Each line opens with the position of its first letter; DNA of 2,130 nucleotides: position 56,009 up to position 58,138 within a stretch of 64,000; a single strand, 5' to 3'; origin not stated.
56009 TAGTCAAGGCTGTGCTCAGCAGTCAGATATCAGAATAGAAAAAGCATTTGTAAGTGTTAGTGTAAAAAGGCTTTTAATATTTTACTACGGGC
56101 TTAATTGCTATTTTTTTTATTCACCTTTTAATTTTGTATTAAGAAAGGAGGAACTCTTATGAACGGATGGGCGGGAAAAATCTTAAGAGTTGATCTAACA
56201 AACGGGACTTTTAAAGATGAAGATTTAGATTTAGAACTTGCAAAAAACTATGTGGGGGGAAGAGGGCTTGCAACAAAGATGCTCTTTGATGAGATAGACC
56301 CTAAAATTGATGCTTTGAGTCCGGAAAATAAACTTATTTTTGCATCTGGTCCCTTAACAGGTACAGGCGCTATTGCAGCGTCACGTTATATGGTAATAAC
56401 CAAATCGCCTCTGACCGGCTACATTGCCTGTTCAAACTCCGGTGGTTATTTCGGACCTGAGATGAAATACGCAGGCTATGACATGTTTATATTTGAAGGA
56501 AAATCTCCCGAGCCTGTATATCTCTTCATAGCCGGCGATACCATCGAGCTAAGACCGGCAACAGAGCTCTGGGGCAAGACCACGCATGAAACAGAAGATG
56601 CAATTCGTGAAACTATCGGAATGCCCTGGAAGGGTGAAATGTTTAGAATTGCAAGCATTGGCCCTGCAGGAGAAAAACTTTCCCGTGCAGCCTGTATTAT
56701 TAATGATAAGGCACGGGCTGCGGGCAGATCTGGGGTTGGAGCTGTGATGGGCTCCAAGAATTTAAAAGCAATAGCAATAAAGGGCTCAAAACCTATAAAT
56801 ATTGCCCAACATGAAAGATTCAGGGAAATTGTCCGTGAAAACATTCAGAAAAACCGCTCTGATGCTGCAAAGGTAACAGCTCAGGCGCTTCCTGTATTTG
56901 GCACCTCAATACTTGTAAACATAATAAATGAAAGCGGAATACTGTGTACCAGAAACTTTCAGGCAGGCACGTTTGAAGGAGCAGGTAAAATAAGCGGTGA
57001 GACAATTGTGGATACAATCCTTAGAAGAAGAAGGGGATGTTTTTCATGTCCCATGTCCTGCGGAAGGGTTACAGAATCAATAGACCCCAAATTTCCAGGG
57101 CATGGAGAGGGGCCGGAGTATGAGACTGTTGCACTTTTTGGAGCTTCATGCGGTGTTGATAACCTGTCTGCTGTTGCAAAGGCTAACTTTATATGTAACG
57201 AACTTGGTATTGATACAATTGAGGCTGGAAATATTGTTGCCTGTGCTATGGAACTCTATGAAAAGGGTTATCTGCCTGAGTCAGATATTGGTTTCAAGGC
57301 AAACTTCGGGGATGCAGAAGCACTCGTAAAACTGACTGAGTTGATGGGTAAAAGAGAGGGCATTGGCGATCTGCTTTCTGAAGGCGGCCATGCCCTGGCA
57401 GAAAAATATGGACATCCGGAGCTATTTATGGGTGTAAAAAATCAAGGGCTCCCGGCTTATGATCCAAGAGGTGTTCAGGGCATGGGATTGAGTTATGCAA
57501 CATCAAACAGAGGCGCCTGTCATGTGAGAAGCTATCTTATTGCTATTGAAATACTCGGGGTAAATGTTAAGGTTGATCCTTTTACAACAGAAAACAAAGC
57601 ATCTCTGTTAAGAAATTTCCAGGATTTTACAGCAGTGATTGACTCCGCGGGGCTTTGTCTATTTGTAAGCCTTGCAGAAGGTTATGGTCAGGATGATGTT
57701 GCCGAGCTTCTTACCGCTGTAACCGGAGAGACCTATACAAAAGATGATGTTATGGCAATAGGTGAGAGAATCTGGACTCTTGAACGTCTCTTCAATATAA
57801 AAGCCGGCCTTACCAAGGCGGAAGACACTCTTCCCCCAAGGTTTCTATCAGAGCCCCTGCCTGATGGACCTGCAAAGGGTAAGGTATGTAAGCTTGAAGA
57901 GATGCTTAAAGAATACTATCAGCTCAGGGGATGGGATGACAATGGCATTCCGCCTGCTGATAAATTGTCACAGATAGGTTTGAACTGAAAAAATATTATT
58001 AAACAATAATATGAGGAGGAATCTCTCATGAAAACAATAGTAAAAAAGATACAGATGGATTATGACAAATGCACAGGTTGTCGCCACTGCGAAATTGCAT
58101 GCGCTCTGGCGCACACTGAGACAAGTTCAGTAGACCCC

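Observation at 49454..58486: Hdr-Flx flavin-based electron-bifurcation module contiguous with tungsten-type AOR and ferredoxin (and acetyl-CoA synthetase 8 kb upstream)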

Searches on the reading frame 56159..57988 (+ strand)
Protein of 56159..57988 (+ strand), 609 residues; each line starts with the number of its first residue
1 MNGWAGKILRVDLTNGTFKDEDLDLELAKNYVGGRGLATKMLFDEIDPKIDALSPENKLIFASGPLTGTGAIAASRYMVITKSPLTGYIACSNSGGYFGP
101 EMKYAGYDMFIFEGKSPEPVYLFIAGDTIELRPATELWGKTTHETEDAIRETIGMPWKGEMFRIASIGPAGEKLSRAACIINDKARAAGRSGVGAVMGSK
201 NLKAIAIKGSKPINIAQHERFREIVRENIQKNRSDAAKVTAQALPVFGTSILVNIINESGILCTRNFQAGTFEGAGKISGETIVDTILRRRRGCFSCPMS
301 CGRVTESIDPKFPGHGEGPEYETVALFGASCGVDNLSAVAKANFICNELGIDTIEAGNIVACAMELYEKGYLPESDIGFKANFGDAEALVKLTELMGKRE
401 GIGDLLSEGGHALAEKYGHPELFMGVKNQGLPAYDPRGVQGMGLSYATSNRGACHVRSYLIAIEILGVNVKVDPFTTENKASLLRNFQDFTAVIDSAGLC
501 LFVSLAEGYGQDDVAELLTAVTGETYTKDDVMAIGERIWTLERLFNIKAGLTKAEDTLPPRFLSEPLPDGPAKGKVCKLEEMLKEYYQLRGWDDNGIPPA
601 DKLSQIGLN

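Call 3: search_protein_families(library=pfam, proteins=[window:56159-57988:+])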
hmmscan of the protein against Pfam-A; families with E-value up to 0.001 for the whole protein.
window:56159-57988:+ (609 aa): 2 families
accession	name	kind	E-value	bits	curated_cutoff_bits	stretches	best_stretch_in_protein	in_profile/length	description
PF01314.23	AFOR_C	-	2.6e-151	504.6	27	1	227-608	4-385/385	Aldehyde ferredoxin oxidoreductase, domains 2 & 3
PF02730.20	AFOR_N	-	2.2e-83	279.3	29.8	1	6-209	1-198/199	Aldehyde ferredoxin oxidoreductase, N-terminal domain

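Call 4: search_protein_families(library=ncbifam, proteins=[window:56159-57988:+])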
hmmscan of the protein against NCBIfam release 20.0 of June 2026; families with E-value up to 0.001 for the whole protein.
window:56159-57988:+ (609 aa): 2 families
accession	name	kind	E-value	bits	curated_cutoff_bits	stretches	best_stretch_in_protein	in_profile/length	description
NF007354.0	PRK09849.1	equivalog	3.4e-73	247.4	868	1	1-228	5-226/703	aldehyde ferredoxin oxidoreductase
NF040818.1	GAPOR_Arch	equivalog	2.5e-11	42.6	1300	1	41-178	34-186/654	glyceraldehyde-3-phosphate:ferredoxin oxidoreductase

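Call 16: find_homologous_proteins(query=window:56159-57988:+, max_evalue=1e-20)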
Query window:56159-57988:+ (609 aa): 8000 proteins with E <= 1e-20 among 8000 candidates; the best 120 are listed.
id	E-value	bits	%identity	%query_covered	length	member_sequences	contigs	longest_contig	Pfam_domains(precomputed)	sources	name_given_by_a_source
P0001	0.0e+0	1391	100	100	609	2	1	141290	PF02730.21,PF01314.24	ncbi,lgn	-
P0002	0.0e+0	1131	79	100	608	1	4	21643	PF02730.21,PF01314.24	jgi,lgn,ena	-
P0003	0.0e+0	1130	79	100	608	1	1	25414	PF02730.21,PF01314.24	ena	-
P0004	0.0e+0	1130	79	100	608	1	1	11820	PF02730.21,PF01314.24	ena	-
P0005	0.0e+0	1130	79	100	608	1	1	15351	PF02730.21,PF01314.24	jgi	-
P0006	0.0e+0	1130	79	100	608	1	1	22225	PF02730.21,PF01314.24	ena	-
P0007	0.0e+0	1130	79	100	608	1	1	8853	PF02730.21,PF01314.24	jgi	jgi:aldehyde:ferredoxin oxidoreductase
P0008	0.0e+0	1129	79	100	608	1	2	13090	PF02730.21,PF01314.24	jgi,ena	-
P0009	0.0e+0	1129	79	100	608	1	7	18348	PF02730.21,PF01314.24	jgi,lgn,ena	-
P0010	0.0e+0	1129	79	100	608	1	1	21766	PF02730.21,PF01314.24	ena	-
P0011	0.0e+0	1129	79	100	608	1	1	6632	PF02730.21,PF01314.24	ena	-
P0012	0.0e+0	1121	78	100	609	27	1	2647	PF02730.21,PF01314.24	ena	-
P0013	0.0e+0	1121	79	100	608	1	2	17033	PF02730.21,PF01314.24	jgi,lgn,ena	jgi:aldehyde:ferredoxin oxidoreductase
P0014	0.0e+0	1121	79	100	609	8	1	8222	PF02730.21,PF01314.24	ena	-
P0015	0.0e+0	1120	78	100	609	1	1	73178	PF02730.21,PF01314.24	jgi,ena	-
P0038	2.9e-295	999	70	100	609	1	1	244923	PF02730.21,PF01314.24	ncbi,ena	-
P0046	2.2e-255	867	63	98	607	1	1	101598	PF02730.21,PF01314.24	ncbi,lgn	-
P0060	5.4e-245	833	60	100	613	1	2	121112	PF02730.21,PF01314.24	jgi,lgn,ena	-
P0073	9.6e-240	815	61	100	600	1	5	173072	PF02730.21,PF01314.24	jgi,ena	jgi:aldehyde:ferredoxin oxidoreductase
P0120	2.1e-234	798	58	100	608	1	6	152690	PF02730.21,PF01314.24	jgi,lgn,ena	-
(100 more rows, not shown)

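Call 17: find_encoding_contigs(protein=P0015, flank=10000, max_places=2)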
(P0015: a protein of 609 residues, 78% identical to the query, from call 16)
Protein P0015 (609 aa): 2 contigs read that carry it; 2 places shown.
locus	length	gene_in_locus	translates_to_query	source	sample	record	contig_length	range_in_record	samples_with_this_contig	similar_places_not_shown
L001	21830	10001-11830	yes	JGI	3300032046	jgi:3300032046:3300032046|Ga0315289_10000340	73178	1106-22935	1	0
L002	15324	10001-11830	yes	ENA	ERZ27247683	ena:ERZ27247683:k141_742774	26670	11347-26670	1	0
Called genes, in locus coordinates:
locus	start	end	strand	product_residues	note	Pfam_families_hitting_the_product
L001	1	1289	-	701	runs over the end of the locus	PF00072:Response_reg, PF08448:PAS_4, PF00990:GGDEF, PF00563:EAL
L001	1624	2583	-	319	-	-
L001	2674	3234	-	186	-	PF10050:DUF2284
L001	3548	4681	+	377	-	PF12838:Fer4_7 (weak), PF13183:Fer4_8, PF13187:Fer4_9, PF13237:Fer4_10, PF13484:Fer4_16 (weak), PF13534:Fer4_17 (weak), PF02754:CCG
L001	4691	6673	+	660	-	PF00890:FAD_binding_2 (weak), PF07992:Pyr_redox_2 (weak), PF12831:FAD_oxidored, PF13450:NAD_binding_8 (weak), PF07992:Pyr_redox_2 (weak), PF00037:Fer4 (weak), PF12838:Fer4_7, PF13187:Fer4_9 (weak), +4 more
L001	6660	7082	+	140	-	PF02662:FlpD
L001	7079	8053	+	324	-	PF00037:Fer4 (faint), PF12797:Fer4_2 (faint), PF12800:Fer4_4 (faint), PF13183:Fer4_8 (weak), PF13187:Fer4_9 (weak), PF13237:Fer4_10 (weak), PF13534:Fer4_17 (weak)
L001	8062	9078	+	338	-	PF13187:Fer4_9 (faint), PF13484:Fer4_16 (faint), PF14697:Fer4_21 (faint), PF25160:LdpA_Fe-S-bd (faint), PF00037:Fer4 (faint), PF12797:Fer4_2 (faint), PF12838:Fer4_7 (weak), PF17179:Fer4_22, +2 more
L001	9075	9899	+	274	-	PF00970:FAD_binding_6 (weak), PF00175:NAD_binding_1, PF10418:DHODB_Fe-S_bind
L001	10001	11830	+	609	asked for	PF02730:AFOR_N, PF01314:AFOR_C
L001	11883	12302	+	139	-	PF12838:Fer4_7 (faint)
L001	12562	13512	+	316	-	-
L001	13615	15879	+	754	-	PF06751:EutB, PF05985:EutC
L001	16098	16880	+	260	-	-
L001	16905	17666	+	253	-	PF02463:SMC_N (faint), PF00005:ABC_tran, PF13304:AAA_21 (faint)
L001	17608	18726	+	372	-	PF01497:Peripla_BP_2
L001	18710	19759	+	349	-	PF01032:FecCD, PF00950:ABC-3 (weak)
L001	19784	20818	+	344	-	PF20030:bpMoxR, PF07726:AAA_3, PF07728:AAA_5, PF17863:AAA_lid_2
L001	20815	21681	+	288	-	PF01882:DUF58, PF13519:VWA_2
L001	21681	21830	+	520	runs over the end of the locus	-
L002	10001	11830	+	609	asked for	PF02730:AFOR_N, PF01314:AFOR_C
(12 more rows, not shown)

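Call 18: find_encoding_contigs(protein=P0038, flank=10000, max_places=2)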
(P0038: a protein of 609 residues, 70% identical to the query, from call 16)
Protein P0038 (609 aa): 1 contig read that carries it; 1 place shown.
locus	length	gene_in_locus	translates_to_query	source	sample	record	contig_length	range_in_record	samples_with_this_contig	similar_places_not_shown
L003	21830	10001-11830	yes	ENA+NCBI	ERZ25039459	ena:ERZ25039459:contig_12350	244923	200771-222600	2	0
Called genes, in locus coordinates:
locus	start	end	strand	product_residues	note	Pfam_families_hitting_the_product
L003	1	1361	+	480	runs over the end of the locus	PF00224:PK, PF02887:PK_C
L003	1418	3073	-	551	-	PF00342:PGI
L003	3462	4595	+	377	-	PF12838:Fer4_7 (weak), PF13183:Fer4_8, PF13187:Fer4_9, PF13237:Fer4_10 (weak), PF13484:Fer4_16 (weak), PF13534:Fer4_17 (weak), PF02754:CCG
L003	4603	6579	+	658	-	PF14697:Fer4_21 (faint), PF00890:FAD_binding_2, PF01266:DAO (weak), PF07992:Pyr_redox_2 (weak), PF12831:FAD_oxidored, PF13450:NAD_binding_8 (weak), PF00037:Fer4 (weak), PF12838:Fer4_7, +5 more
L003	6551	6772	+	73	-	PF02662:FlpD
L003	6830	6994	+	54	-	PF02662:FlpD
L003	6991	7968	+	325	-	PF12838:Fer4_7 (faint), PF13187:Fer4_9 (faint), PF14697:Fer4_21 (faint), PF00037:Fer4 (faint), PF12797:Fer4_2 (faint), PF13237:Fer4_10 (faint), PF13183:Fer4_8 (weak), PF13534:Fer4_17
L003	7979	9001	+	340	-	PF13484:Fer4_16 (faint), PF13534:Fer4_17 (faint), PF13746:Fer4_18 (faint), PF14697:Fer4_21 (faint), PF00037:Fer4 (faint), PF12797:Fer4_2 (faint), PF13183:Fer4_8 (weak), PF17179:Fer4_22, +2 more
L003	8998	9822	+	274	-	PF00175:NAD_binding_1, PF10418:DHODB_Fe-S_bind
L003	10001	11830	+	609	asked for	PF02730:AFOR_N, PF01314:AFOR_C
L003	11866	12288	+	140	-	PF12838:Fer4_7 (faint), PF12797:Fer4_2 (weak), PF13237:Fer4_10 (faint)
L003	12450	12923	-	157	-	-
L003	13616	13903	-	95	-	PF10387:DUF2442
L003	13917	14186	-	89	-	PF13711:DUF4160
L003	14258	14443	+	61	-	-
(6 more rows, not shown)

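Call 19: find_encoding_contigs(protein=P0046, flank=10000, max_places=2)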
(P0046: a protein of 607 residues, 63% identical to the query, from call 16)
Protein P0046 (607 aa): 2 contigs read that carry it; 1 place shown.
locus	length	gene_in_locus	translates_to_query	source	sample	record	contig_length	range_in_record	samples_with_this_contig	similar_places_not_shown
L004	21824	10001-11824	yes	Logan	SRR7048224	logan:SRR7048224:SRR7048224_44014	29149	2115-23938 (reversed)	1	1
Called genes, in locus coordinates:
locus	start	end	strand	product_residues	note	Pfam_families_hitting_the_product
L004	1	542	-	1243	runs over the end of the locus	PF13517:FG-GAP_3 (weak)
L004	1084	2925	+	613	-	PF00989:PAS, PF08448:PAS_4, PF13426:PAS_9, PF00989:PAS, PF08448:PAS_4, PF13426:PAS_9, PF07730:HisKA_3, PF02518:HATPase_c, +4 more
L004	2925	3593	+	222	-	PF00072:Response_reg, PF00196:GerE, PF08281:Sigma70_r4_2 (weak)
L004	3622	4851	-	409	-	PF08421:Methyltransf_13, PF13489:Methyltransf_23, PF08242:Methyltransf_12 (faint), PF08484:Methyltransf_14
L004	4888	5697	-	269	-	PF00535:Glycos_transf_2, PF13641:Glyco_tranf_2_3 (weak)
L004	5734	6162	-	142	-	-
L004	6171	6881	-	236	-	PF00535:Glycos_transf_2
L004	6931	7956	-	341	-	PF01073:3Beta_HSD, PF01370:Epimerase, PF04321:RmlD_sub_bind, PF16363:GDP_Man_Dehyd, PF07993:NAD_binding_4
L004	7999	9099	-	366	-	PF01370:Epimerase, PF02719:Polysacc_synt_2, PF04321:RmlD_sub_bind (weak), PF16363:GDP_Man_Dehyd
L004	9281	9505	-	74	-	PF14451:Ub-Mut7C, PF02597:ThiS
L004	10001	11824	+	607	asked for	PF02730:AFOR_N, PF01314:AFOR_C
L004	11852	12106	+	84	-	PF14451:Ub-Mut7C, PF02597:ThiS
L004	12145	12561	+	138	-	PF13187:Fer4_9 (faint)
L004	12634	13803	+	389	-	PF13237:Fer4_10, PF12838:Fer4_7 (weak), PF13183:Fer4_8, PF13187:Fer4_9, PF13484:Fer4_16 (weak), PF13534:Fer4_17, PF02754:CCG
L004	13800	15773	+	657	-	PF00890:FAD_binding_2 (weak), PF01266:DAO (weak), PF07992:Pyr_redox_2, PF12831:FAD_oxidored (weak), PF13450:NAD_binding_8 (weak), PF00037:Fer4 (weak), PF12838:Fer4_7, PF13187:Fer4_9, +3 more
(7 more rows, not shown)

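Call 21: search_solved_structures(query=window:56159-57988:+, max_evalue=0.00001)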
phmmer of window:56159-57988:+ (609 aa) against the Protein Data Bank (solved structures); distinct sequences matched with E-value up to 0.00001: 9.
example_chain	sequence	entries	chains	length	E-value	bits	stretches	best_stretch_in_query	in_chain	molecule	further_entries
9mqx_D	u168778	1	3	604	4e-212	709.2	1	1-608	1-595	Aldehyde:ferredoxin oxidoreductase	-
1aor_A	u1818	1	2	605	5.6e-202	675.7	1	3-608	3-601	ALDEHYDE FERREDOXIN OXIDOREDUCTASE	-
8c0z_A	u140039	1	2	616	1.7e-187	627.8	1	3-608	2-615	Aldehyde:ferredoxin oxidoreductase,tungsten-containing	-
9g7j_A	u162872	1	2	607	5e-184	616.4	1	1-608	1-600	Aldehyde ferredoxin oxidoreductase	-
9q1t_A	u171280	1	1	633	6.1e-126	424.6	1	2-608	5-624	Tungsten-dependent aldehyde oxidoreductase WOR83 from Haloferax volcanii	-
1b25_A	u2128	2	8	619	5.9e-103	348.6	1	1-608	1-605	PROTEIN (FORMALDEHYDE FERREDOXIN OXIDOREDUCTASE) | FORMALDEHYDE FERREDOXIN OXIDOREDUCTASE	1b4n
6x6u_A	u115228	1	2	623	8.1e-73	249.1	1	3-608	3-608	Formaldehyde:ferredoxin oxidoreductase wor5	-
6x1o_A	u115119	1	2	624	8.2e-73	249.1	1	3-608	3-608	Formaldehyde:ferredoxin oxidoreductase wor5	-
4z3w_A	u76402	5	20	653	1.9e-66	228.1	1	5-419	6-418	Benzoyl-CoA reductase, putative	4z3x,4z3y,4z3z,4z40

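Call 51: find_encoding_contigs(protein=P0073, flank=10000, max_places=1)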
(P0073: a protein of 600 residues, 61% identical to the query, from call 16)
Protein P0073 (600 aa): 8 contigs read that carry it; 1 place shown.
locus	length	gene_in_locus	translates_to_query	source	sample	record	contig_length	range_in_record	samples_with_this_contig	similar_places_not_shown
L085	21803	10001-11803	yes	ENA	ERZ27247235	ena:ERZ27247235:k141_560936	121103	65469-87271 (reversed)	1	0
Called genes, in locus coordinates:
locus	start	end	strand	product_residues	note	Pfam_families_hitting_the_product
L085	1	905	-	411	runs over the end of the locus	PF01546:Peptidase_M20, PF07687:M20_dimer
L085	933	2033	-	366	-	PF00365:PFK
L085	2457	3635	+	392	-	PF01875:Memo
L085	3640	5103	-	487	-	PF00282:Pyridoxal_deC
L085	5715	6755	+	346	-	PF04166:PdxA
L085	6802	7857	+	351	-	PF01513:NAD_kinase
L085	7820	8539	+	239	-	PF21948:LplA-B_cat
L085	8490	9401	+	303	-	PF04055:Radical_SAM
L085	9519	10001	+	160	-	PF13237:Fer4_10 (faint), PF13247:Fer4_11, PF25160:LdpA_Fe-S-bd (weak), PF12838:Fer4_7 (weak), PF13187:Fer4_9, PF00037:Fer4, PF12797:Fer4_2 (weak), PF12837:Fer4_6 (weak), +2 more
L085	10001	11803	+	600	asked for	PF02730:AFOR_N, PF01314:AFOR_C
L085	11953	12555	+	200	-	PF09719:C_GCAxxG_C_C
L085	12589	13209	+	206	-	PF09719:C_GCAxxG_C_C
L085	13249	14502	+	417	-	PF00890:FAD_binding_2 (faint), PF05834:Lycopene_cycl (faint), PF07992:Pyr_redox_2, PF13738:Pyr_redox_3, PF00070:Pyr_redox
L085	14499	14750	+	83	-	PF14451:Ub-Mut7C, PF02597:ThiS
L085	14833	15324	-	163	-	PF03449:GreA_GreB_N, PF01272:GreA_GreB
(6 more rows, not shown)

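Call 52: find_encoding_contigs(protein=P0060, flank=10000, max_places=1)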
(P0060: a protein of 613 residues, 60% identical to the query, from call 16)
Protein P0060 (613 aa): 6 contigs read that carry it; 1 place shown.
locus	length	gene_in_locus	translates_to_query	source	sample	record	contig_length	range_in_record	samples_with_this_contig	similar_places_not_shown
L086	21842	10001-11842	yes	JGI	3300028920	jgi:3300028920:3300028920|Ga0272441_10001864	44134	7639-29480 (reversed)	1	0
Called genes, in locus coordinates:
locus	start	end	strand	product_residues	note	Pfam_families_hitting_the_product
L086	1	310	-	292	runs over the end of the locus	PF01531:Glyco_transf_11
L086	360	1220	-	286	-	PF13469:Sulfotransfer_3 (faint)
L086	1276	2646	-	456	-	PF00132:Hexapep, PF14602:Hexapep_2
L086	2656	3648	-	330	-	-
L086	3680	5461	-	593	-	PF00664:ABC_membrane, PF00004:AAA (faint), PF00005:ABC_tran, PF02463:SMC_N (weak)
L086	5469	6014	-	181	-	-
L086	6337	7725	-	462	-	PF00668:Condensation (faint)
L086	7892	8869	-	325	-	PF00685:Sulfotransfer_1, PF13469:Sulfotransfer_3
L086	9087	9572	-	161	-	PF00149:Metallophos (faint), PF12850:Metallophos_2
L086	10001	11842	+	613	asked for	PF02730:AFOR_N, PF01314:AFOR_C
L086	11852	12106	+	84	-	PF02597:ThiS (weak)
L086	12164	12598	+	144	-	PF12837:Fer4_6 (weak), PF13237:Fer4_10 (faint)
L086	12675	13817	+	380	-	PF12838:Fer4_7 (weak), PF13183:Fer4_8, PF13187:Fer4_9, PF13237:Fer4_10 (weak), PF13484:Fer4_16 (weak), PF13534:Fer4_17, PF02754:CCG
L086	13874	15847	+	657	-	PF00890:FAD_binding_2 (weak), PF07992:Pyr_redox_2, PF12831:FAD_oxidored, PF13450:NAD_binding_8 (weak), PF12797:Fer4_2 (faint), PF00037:Fer4 (weak), PF12838:Fer4_7, PF13187:Fer4_9 (weak), +1 more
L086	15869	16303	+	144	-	PF02662:FlpD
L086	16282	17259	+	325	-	PF04432:FrhB_FdhB_C (weak), PF00037:Fer4 (faint), PF12797:Fer4_2 (faint), PF13187:Fer4_9 (faint), PF13237:Fer4_10 (faint), PF13183:Fer4_8 (weak), PF13534:Fer4_17 (weak)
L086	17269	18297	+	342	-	PF13237:Fer4_10 (faint), PF13484:Fer4_16 (faint), PF13187:Fer4_9 (faint), PF14697:Fer4_21 (faint), PF00037:Fer4 (faint), PF12797:Fer4_2 (faint), PF17179:Fer4_22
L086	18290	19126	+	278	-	PF00175:NAD_binding_1, PF10418:DHODB_Fe-S_bind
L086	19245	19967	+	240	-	PF05170:AsmA, PF05359:DUF748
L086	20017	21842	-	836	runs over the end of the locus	PF08447:PAS_3 (faint), PF00989:PAS, PF08448:PAS_4, PF13188:PAS_8 (weak), PF13426:PAS_9, PF00512:HisKA, PF02518:HATPase_c, PF00072:Response_reg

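Call 53: find_encoding_contigs(protein=P0120, flank=10000, max_places=1)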
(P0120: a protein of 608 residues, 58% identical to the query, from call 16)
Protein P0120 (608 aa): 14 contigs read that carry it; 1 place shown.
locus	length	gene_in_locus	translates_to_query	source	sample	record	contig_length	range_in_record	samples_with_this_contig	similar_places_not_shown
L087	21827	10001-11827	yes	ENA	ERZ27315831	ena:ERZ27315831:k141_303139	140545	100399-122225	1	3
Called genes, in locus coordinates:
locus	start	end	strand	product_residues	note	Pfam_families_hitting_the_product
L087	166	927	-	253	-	PF02535:Zip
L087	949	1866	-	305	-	PF13593:SBF_like, PF01758:SBF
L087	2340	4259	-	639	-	PF12228:DUF3604 (weak)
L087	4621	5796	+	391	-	PF00155:Aminotran_1_2, PF01053:Cys_Met_Meta_PP (weak)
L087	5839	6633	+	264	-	PF00561:Abhydrolase_1, PF12146:Hydrolase_4, PF12697:Abhydrolase_6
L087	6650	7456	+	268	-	PF01209:Ubie_methyltran, PF13489:Methyltransf_23, PF13847:Methyltransf_31, PF08241:Methyltransf_11, PF08242:Methyltransf_12, PF13649:Methyltransf_25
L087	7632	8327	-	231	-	PF00535:Glycos_transf_2, PF13641:Glyco_tranf_2_3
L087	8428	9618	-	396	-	PF01969:Ni_insertion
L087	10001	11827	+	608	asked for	PF02730:AFOR_N, PF01314:AFOR_C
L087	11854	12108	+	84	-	-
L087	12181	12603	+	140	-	PF12837:Fer4_6 (weak), PF13237:Fer4_10 (faint)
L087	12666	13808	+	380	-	PF12838:Fer4_7 (weak), PF13183:Fer4_8, PF13187:Fer4_9, PF13237:Fer4_10 (weak), PF13484:Fer4_16 (weak), PF13534:Fer4_17, PF02754:CCG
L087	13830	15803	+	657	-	PF00890:FAD_binding_2 (weak), PF07992:Pyr_redox_2 (faint), PF12831:FAD_oxidored, PF13450:NAD_binding_8 (weak), PF12837:Fer4_6 (faint), PF00037:Fer4 (weak), PF12838:Fer4_7, PF13187:Fer4_9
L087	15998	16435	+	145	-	PF02662:FlpD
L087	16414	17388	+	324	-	PF13187:Fer4_9 (faint), PF12797:Fer4_2 (faint), PF13534:Fer4_17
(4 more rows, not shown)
